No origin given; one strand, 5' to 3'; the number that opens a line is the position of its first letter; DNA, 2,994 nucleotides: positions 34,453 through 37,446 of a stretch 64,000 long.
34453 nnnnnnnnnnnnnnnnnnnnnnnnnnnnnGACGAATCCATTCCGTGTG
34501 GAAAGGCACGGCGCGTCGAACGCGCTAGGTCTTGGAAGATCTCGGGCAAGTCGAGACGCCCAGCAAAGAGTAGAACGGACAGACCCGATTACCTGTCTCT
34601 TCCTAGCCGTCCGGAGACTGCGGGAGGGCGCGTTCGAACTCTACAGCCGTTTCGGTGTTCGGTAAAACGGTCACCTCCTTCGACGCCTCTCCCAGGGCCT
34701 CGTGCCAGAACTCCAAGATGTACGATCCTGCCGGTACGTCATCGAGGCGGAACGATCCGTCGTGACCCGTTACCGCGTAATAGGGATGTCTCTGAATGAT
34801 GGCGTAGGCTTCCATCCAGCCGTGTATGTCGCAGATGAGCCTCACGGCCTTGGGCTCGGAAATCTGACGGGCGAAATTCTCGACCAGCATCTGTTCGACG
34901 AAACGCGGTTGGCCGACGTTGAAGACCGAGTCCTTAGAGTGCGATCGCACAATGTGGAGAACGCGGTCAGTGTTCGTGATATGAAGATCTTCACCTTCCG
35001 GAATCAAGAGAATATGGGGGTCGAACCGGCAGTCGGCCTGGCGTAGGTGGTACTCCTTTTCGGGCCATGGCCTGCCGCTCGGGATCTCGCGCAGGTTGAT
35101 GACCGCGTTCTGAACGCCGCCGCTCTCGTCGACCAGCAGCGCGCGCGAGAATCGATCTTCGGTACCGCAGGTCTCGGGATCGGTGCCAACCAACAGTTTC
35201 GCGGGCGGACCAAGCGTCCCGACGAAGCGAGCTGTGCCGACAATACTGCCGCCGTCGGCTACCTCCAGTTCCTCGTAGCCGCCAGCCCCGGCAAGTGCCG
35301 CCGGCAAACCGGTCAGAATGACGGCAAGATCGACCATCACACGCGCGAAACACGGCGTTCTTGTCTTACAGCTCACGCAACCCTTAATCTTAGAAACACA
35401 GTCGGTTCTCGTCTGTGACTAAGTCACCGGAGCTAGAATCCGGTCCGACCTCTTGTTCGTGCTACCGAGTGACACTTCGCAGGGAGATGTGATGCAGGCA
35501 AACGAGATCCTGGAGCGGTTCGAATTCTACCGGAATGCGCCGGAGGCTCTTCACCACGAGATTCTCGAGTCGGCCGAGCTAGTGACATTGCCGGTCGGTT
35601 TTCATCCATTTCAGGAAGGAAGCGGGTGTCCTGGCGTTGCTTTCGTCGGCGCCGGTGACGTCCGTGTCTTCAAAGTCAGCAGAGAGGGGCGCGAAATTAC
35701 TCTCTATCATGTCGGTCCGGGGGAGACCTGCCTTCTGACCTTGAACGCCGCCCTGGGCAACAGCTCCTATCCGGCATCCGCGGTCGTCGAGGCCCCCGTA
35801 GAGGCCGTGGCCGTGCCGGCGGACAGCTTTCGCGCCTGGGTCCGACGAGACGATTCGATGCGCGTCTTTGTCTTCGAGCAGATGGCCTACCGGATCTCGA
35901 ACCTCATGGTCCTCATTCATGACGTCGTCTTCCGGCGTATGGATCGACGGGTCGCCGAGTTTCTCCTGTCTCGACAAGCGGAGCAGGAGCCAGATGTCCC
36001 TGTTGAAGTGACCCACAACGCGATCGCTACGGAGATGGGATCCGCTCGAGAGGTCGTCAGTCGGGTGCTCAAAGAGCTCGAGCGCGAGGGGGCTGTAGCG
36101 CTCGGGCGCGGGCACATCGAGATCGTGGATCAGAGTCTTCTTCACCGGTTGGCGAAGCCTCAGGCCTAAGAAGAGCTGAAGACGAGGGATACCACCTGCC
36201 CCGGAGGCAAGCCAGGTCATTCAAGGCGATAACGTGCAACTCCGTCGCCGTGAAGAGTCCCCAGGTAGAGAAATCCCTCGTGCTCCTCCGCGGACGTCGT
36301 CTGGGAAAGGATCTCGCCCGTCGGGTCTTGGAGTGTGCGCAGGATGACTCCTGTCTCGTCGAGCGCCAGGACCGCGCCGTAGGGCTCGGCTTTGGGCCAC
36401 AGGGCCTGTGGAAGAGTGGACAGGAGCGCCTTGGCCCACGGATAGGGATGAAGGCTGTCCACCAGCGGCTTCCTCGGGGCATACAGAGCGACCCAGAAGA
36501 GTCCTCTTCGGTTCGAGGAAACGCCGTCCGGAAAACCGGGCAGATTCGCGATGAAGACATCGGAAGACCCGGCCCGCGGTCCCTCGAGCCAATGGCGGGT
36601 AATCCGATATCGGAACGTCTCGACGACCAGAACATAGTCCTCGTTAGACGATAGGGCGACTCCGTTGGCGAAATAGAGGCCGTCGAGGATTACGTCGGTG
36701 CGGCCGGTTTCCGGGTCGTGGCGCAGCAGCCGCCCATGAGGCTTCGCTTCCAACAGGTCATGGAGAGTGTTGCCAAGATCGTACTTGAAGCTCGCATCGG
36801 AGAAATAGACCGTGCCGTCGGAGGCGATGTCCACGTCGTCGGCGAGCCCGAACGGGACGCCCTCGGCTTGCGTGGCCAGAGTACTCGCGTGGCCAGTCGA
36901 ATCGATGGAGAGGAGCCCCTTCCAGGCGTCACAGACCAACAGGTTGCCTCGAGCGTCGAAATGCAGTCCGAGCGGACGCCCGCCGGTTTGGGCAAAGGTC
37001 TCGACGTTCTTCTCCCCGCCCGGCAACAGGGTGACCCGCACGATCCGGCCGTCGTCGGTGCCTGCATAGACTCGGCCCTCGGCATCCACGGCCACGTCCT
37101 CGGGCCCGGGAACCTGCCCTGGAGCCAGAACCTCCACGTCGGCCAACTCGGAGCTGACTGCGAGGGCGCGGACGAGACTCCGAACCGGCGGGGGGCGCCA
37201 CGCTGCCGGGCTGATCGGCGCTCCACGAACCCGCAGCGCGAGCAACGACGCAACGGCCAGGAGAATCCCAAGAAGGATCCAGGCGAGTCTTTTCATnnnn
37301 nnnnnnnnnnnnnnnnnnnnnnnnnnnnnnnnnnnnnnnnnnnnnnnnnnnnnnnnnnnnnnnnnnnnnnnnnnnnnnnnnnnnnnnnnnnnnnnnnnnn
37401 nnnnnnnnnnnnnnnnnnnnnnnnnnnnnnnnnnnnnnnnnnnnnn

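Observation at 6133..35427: Two convergent sigma-54-type operons encode ~30 haem motifs, seven propeller/FG-GAP proteins, two cupredoxins and an OM barrel: candidate undescribed extracytoplasmic redox system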

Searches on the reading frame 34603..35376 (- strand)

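Call 10: search_protein_families(library=pfam, proteins=[window:34603-35376:-], max_evalue=0.001)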
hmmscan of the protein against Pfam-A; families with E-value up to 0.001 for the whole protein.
window:34603-35376:- (257 aa): 2 families
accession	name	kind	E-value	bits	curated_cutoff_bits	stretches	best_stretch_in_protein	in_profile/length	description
PF13620.12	CarboxypepD_reg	-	1.5e-05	25.7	32.3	1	198-247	29-79/82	Carboxypeptidase regulatory-like domain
PF09430.16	EMC7_beta-sandw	-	0.00045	20.8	26.6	1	197-227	19-49/122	ER membrane protein complex subunit 7, beta-sandwich domain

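Call 45: search_protein_families(library=ncbifam, proteins=[window:34603-35376:-], max_evalue=0.01)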
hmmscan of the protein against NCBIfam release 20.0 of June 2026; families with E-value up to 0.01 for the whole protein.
window:34603-35376:- (257 aa): 0 families

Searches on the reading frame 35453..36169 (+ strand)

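Call 10: search_protein_families(library=pfam, proteins=[window:35453-36169:+], max_evalue=0.001)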
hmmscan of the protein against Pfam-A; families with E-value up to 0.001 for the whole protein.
window:35453-36169:+ (238 aa): 3 families
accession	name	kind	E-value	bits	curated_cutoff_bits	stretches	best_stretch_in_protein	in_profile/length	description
PF13545.12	HTH_Crp_2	-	3.6e-15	56.1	27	1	166-232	2-69/70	Crp-like helix-turn-helix domain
PF00027.35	cNMP_binding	-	1.9e-11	44.2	27.5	1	53-132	11-88/89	Cyclic nucleotide-binding domain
PF00325.26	Crp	-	1.6e-06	28.2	21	1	186-213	3-30/32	Bacterial regulatory proteins, crp family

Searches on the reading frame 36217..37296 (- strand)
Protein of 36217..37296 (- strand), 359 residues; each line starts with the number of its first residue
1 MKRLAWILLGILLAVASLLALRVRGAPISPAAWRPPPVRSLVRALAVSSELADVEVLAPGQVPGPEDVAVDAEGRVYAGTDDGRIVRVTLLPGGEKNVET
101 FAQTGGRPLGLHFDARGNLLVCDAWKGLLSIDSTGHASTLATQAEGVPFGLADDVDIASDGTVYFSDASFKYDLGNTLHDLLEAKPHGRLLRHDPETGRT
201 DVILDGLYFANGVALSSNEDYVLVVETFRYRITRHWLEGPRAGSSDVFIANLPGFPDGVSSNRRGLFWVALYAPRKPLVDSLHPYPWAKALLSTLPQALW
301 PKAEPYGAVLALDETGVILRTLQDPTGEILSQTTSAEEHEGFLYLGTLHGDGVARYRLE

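Call 10: search_protein_families(library=pfam, proteins=[window:36217-37296:-], max_evalue=0.001)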
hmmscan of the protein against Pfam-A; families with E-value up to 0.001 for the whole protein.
window:36217-37296:- (359 aa): 4 families
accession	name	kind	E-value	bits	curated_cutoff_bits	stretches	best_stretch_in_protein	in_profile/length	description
PF03088.22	Str_synth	-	7.2e-27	93.8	25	1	153-239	1-88/89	Strictosidine synthase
PF20067.5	SSL_N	-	2.4e-15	56.5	18.9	1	46-88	4-46/46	Strictosidine synthase-like, N-terminal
PF08450.18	SGL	-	2.6e-14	53.9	26.3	1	99-273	34-203/246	SMP-30/Gluconolactonase/LRE-like region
PF01436.27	NHL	-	5.5e-05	23.4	20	0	64-77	3-16/28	NHL repeat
